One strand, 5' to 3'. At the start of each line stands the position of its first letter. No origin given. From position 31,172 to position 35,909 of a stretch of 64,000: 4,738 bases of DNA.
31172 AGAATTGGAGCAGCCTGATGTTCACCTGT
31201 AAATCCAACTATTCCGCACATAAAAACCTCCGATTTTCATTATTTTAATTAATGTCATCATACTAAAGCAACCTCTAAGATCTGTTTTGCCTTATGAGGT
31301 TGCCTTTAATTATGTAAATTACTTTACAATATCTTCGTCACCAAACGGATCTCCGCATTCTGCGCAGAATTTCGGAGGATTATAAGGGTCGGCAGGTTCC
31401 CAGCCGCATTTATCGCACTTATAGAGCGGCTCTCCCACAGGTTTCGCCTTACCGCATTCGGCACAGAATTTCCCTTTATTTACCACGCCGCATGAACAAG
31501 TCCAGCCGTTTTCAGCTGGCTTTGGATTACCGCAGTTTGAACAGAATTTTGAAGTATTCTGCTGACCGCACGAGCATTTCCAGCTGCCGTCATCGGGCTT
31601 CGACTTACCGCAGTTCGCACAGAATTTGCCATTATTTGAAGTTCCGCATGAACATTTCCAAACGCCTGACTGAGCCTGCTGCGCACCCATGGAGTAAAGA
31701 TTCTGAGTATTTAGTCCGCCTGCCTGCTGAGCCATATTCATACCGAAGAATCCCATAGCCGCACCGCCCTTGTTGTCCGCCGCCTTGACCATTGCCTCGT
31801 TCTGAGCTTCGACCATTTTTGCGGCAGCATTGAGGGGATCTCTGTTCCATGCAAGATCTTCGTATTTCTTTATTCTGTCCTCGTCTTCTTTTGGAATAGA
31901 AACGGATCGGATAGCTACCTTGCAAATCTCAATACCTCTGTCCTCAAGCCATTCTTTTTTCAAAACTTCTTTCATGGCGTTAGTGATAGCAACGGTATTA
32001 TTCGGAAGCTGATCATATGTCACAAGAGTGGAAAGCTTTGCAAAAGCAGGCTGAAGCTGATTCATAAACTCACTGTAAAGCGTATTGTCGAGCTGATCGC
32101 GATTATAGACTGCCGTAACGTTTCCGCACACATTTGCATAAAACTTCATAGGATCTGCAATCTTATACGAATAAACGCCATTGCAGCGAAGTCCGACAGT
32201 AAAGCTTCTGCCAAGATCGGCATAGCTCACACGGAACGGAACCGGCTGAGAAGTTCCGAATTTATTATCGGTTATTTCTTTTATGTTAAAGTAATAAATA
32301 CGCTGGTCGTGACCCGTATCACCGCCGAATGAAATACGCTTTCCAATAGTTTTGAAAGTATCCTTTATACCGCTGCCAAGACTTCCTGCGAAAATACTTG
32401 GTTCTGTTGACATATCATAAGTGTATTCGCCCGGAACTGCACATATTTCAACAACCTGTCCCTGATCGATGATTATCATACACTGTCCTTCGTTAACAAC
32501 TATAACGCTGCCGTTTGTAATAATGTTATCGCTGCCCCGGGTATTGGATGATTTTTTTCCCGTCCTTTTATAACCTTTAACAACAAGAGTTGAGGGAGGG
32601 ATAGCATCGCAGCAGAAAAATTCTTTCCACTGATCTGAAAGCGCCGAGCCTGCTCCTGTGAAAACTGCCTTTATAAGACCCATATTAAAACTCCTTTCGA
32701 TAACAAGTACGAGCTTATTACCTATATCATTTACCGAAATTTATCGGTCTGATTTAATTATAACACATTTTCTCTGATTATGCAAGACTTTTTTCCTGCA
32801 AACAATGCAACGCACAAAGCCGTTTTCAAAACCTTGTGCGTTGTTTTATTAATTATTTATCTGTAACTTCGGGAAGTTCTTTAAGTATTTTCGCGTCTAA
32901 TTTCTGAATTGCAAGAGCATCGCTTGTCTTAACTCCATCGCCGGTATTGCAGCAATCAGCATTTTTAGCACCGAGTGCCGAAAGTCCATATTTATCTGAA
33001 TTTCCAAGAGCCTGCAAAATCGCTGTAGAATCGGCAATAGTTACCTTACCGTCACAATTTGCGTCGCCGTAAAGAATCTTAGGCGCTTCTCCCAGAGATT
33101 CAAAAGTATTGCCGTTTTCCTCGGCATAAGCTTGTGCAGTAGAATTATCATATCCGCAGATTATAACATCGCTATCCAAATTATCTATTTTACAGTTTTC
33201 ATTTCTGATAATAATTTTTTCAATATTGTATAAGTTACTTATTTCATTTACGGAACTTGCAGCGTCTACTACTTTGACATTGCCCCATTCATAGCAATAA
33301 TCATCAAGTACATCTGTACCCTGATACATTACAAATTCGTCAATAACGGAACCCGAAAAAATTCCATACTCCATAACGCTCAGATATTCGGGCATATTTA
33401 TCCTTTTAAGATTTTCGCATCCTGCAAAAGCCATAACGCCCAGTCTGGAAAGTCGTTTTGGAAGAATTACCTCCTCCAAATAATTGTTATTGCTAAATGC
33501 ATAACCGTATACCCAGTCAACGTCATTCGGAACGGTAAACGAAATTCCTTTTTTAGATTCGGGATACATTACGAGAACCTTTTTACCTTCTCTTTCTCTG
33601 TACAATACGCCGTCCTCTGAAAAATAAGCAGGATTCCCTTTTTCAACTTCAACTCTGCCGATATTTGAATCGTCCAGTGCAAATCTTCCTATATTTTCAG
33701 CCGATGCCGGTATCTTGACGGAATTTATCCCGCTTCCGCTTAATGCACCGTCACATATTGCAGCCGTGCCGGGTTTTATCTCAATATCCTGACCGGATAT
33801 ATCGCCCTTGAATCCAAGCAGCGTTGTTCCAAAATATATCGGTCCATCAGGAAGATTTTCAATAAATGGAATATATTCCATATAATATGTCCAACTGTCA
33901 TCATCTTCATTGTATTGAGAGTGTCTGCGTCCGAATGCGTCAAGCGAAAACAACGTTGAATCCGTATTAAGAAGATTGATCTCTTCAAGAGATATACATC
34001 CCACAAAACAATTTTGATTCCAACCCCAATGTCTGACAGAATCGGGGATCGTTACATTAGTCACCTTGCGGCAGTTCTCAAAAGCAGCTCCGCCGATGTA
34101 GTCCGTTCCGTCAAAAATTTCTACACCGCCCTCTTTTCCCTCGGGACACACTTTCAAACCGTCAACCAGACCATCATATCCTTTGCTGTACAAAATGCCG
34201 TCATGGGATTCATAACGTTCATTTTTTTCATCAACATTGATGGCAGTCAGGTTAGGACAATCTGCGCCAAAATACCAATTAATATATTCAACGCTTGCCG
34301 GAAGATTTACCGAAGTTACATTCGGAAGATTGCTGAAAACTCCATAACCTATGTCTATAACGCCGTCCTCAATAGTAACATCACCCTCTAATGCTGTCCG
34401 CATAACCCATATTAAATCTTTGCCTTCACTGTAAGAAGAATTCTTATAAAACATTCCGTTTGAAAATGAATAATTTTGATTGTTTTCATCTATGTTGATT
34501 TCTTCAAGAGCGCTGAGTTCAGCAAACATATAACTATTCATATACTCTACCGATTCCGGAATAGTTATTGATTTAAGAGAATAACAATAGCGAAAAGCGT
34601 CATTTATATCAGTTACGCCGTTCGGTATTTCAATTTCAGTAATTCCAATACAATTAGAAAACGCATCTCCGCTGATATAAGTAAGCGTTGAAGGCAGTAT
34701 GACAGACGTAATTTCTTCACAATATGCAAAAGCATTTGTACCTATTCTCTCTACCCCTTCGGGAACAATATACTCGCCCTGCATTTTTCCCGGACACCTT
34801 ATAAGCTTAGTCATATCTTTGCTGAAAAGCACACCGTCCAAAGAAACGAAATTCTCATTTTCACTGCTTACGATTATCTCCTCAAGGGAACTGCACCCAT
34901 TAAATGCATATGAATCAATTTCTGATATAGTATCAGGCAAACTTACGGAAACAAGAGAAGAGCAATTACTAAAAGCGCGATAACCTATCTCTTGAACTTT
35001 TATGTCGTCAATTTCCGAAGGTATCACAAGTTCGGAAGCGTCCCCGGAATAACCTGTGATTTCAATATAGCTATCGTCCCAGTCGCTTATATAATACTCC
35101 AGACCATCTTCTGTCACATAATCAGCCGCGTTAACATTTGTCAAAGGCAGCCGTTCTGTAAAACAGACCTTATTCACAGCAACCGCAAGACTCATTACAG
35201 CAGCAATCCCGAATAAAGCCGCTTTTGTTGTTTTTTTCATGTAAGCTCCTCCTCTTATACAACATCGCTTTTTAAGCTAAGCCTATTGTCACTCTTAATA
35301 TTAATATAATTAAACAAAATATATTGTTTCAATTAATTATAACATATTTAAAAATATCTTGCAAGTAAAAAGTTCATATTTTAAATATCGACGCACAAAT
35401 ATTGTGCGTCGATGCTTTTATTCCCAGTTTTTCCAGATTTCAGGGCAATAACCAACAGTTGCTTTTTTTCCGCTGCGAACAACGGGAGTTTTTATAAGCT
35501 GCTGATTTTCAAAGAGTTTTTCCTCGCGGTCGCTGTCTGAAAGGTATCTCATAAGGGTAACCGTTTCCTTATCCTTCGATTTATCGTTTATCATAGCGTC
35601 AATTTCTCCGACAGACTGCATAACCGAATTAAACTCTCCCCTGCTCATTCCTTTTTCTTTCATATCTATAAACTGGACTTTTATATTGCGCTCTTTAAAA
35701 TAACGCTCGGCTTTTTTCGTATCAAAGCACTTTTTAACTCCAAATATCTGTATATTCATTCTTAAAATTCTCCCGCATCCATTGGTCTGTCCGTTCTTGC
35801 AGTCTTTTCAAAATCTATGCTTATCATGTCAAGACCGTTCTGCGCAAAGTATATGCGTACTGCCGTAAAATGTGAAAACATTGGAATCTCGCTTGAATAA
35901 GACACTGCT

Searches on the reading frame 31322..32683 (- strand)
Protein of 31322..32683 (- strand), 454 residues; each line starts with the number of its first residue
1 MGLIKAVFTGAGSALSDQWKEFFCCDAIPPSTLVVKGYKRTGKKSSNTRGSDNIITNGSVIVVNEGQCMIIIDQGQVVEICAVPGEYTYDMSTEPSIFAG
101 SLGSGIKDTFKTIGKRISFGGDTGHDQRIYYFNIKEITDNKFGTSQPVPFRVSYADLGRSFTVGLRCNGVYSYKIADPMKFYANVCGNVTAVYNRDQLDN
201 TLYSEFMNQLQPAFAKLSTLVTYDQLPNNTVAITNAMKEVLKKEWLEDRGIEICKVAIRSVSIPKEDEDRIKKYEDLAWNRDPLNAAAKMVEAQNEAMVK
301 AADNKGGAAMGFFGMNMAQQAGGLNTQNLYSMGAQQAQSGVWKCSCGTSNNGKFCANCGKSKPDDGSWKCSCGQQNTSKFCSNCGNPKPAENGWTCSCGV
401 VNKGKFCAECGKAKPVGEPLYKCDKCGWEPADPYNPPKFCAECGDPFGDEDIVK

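Call 78: search_protein_families(library=pfam, max_evalue=0.00001, proteins=[window:31322-32683:-])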
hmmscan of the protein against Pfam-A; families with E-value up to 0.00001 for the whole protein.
window:31322-32683:- (454 aa): 2 families
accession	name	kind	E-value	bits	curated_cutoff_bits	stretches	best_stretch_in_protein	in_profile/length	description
PF13421.11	Band_7_1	-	6.4e-20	72.1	24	1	52-274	8-206/211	SPFH domain-Band 7 family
PF01145.31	Band_7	-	2.3e-06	28.2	23.6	1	63-273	3-157/176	SPFH domain / Band 7 family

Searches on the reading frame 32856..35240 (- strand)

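Call 78: search_protein_families(library=pfam, max_evalue=0.00001, proteins=[window:32856-35240:-])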
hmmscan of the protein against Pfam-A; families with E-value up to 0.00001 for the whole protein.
window:32856-35240:- (795 aa): 2 families
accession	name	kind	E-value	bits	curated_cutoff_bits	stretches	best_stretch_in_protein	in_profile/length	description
PF13306.12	LRR_5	-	4.6e-74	246.8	27.7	4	158-267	17-123/127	BspA type Leucine rich repeat region (6 copies)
PF13855.12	LRR_8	-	2.3e-07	30.9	27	0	82-126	13-58/61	Leucine rich repeat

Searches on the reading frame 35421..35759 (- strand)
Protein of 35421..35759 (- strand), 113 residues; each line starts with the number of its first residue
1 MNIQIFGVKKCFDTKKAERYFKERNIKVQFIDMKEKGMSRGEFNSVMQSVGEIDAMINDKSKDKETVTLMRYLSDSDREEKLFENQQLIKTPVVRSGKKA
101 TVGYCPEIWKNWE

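Call 78: search_protein_families(library=pfam, max_evalue=0.00001, proteins=[window:35421-35759:-])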
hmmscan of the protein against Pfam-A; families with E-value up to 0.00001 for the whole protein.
window:35421-35759:- (113 aa): 1 family
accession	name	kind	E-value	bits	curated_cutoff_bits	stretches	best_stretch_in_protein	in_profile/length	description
PF03960.21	ArsC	-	4.3e-08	33.8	24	1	6-110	1-77/79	ArsC family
